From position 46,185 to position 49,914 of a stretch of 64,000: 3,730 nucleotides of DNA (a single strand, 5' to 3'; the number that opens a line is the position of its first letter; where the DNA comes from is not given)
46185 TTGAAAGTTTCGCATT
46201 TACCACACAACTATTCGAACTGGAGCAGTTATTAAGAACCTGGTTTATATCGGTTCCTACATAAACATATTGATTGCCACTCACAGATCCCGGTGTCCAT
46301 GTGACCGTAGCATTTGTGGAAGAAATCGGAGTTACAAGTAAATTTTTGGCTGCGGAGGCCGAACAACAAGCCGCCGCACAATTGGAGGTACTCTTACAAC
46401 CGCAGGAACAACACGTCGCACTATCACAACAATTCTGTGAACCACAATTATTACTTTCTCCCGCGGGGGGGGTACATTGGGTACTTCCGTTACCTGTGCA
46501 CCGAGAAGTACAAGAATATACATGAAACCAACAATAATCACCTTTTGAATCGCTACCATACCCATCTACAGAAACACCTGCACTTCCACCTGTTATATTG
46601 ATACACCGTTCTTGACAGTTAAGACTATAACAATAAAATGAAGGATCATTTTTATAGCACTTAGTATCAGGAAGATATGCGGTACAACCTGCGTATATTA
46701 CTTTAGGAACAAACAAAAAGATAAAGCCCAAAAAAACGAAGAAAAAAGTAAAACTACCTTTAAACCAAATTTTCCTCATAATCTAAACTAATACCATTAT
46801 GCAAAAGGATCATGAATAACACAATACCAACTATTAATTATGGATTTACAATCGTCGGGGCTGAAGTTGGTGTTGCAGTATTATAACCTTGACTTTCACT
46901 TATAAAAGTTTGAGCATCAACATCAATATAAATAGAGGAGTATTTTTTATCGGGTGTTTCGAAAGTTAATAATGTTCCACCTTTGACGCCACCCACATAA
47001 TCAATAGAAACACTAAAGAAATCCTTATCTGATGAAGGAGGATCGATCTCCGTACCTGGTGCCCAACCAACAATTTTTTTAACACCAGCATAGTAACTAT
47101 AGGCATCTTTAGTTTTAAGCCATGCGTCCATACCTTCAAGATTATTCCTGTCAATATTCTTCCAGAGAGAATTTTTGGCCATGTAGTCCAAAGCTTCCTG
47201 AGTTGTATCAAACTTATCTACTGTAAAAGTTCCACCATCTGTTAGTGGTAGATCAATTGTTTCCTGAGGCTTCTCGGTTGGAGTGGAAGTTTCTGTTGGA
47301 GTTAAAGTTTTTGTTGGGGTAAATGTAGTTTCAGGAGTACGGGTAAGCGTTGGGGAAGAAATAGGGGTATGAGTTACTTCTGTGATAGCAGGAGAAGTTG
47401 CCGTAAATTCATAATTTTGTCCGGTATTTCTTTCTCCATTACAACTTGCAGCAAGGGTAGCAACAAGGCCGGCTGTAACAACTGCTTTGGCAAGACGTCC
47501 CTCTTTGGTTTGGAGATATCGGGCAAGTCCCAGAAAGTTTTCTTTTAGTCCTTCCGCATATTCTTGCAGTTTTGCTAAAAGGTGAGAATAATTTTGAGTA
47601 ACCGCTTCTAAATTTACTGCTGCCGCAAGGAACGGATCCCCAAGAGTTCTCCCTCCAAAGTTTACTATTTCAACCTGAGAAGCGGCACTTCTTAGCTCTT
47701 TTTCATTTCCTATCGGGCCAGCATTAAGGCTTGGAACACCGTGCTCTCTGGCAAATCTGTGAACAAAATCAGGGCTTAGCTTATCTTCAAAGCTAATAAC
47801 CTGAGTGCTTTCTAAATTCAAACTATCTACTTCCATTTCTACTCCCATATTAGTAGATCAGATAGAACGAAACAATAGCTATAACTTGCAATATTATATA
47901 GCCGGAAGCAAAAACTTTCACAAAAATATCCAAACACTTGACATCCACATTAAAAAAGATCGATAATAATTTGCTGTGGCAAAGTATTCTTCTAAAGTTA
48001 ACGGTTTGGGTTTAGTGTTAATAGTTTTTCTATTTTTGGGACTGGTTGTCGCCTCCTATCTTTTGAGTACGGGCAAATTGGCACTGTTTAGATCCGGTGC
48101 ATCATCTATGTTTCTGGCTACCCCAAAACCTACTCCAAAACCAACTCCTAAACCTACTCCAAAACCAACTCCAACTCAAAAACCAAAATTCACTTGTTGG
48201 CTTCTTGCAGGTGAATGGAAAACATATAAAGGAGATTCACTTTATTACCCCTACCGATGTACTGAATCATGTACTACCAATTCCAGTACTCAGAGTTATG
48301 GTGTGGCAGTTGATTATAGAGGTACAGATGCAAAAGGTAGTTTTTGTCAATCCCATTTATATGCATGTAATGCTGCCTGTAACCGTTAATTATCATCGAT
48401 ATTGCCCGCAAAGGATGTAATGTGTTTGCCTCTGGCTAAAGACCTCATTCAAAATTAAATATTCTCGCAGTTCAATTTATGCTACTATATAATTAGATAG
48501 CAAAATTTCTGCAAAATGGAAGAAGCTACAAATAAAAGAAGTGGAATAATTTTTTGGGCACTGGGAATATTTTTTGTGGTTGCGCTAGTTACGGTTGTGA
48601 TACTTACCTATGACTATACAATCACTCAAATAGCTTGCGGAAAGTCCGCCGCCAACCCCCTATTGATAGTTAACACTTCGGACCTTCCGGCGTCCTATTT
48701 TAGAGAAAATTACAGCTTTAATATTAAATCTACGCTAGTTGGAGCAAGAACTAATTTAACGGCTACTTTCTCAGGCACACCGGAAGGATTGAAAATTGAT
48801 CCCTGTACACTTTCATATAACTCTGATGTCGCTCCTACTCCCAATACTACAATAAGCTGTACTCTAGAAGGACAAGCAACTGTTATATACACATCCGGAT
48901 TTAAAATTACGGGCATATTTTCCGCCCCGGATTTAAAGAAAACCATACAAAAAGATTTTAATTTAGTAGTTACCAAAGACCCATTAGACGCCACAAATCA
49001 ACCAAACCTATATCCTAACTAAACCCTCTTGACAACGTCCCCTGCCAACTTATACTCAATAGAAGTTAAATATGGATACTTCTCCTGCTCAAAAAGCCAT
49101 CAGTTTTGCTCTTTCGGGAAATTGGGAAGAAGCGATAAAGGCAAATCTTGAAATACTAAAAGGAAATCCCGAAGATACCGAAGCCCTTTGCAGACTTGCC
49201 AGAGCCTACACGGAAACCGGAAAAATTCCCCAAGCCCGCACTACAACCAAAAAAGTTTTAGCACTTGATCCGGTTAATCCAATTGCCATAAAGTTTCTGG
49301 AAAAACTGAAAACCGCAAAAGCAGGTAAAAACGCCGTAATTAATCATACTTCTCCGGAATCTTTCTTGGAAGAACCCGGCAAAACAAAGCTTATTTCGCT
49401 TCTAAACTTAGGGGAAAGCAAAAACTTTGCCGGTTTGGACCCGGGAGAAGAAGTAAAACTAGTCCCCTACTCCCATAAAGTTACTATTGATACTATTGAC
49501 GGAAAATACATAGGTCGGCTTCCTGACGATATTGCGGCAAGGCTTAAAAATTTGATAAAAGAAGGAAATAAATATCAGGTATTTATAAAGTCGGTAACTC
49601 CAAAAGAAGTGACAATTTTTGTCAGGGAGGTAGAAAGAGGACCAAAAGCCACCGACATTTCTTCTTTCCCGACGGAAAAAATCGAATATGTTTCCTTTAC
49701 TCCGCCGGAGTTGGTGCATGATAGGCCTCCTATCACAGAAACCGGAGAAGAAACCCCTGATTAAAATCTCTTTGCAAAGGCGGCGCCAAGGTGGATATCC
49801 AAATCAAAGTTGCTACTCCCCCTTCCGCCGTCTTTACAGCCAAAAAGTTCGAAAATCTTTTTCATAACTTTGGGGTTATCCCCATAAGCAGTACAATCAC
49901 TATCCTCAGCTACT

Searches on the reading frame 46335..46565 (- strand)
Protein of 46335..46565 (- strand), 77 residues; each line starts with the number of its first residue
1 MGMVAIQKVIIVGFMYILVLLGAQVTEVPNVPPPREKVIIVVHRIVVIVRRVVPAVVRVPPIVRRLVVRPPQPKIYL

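Call 63: find_encoding_contigs(protein=P0192, flank=1500, max_places=10)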
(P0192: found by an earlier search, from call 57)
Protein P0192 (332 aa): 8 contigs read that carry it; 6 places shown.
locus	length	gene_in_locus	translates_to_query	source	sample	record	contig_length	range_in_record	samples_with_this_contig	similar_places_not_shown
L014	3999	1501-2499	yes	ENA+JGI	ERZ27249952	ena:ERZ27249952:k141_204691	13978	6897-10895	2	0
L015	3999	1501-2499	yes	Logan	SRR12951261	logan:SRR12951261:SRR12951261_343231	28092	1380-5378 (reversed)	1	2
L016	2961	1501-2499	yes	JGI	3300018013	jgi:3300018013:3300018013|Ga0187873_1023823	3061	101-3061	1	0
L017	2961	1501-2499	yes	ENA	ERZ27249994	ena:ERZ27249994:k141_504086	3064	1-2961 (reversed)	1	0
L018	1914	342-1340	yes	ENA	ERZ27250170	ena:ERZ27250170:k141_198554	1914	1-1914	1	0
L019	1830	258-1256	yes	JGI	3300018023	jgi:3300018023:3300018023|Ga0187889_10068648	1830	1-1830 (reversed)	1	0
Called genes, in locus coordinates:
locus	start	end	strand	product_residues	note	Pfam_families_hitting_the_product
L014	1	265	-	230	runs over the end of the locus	PF00515:TPR_1 (faint), PF07719:TPR_2 (faint), PF14559:TPR_19 (weak)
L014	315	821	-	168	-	-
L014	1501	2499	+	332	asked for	-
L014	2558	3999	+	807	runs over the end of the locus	-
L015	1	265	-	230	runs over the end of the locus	PF00515:TPR_1 (faint), PF07719:TPR_2 (faint), PF14559:TPR_19 (weak)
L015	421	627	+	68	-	-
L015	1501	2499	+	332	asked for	-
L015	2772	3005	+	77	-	-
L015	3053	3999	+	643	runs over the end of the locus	-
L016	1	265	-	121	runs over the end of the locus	?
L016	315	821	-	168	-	-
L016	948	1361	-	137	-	-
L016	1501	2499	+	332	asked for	-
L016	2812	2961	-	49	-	?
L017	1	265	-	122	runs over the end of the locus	?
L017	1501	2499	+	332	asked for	-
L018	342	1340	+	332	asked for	-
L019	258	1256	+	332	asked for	-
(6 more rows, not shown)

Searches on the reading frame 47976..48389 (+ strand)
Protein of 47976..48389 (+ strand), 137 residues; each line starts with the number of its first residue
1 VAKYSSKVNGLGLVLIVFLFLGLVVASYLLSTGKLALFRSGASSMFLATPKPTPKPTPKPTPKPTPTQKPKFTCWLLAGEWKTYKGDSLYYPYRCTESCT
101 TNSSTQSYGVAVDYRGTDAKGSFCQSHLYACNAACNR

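Call 4: search_protein_families(library=pfam, proteins=[window:47976-48389:+], max_evalue=0.1)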
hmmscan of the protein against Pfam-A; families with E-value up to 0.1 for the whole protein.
window:47976-48389:+ (137 aa): 0 families

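Call 57: list_cluster_members(proteins=[window:46335-46565:-, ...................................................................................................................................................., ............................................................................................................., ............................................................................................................, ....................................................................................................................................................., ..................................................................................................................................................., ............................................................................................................, window:47976-48389:+, window:46838-47848:-, window:44353-46779:-])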
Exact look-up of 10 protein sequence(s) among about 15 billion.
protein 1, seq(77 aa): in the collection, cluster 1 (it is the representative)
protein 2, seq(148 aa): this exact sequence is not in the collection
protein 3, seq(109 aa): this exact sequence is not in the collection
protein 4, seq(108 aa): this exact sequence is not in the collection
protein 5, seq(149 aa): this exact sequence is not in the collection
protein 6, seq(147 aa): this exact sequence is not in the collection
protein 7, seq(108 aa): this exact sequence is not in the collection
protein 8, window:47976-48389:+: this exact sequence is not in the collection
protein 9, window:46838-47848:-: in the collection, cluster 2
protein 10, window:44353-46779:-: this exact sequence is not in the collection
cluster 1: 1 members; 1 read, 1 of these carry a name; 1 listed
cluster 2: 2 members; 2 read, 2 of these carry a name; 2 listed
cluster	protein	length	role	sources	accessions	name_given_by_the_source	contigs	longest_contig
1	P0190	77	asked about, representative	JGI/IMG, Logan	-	hypothetical protein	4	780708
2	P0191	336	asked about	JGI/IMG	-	hypothetical protein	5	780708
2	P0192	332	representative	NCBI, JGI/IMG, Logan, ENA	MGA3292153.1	MAG: hypothetical protein ABSC49_03365 [Candidatus Microgenomates bacterium]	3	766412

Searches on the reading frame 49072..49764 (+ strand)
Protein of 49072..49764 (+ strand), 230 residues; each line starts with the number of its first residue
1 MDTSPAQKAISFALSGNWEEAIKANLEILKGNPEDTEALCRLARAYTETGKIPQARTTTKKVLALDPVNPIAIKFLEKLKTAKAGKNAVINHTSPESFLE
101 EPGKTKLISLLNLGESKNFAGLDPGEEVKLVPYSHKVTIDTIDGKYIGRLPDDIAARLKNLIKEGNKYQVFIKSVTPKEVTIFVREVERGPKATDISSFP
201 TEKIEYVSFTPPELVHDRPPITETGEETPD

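Call 43: search_protein_families(library=ncbifam, proteins=[window:49072-49764:+], max_evalue=0.01)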
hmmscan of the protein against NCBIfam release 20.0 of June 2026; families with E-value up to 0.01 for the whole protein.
window:49072-49764:+ (230 aa): 4 families
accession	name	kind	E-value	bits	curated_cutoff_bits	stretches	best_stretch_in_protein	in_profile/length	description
TIGR02917.1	PEP_TPR_lipo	equivalog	9.6e-05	20.4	312.2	1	15-88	478-551/899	XrtA/PEP-CTERM system TPR-repeat protein PrsT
NF040959.1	MamA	equivalog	0.00054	19.5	200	1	8-72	43-107/204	magnetosome protein MamA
NF047558.1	TPR_END_plus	domain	0.0089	16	32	0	7-27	4-24/56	TPR end-of-group domain-containing protein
NF008520.0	PRK11447.1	equivalog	0.0093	13.8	858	0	9-75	276-342/1157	cellulose synthase complex outer membrane protein BcsC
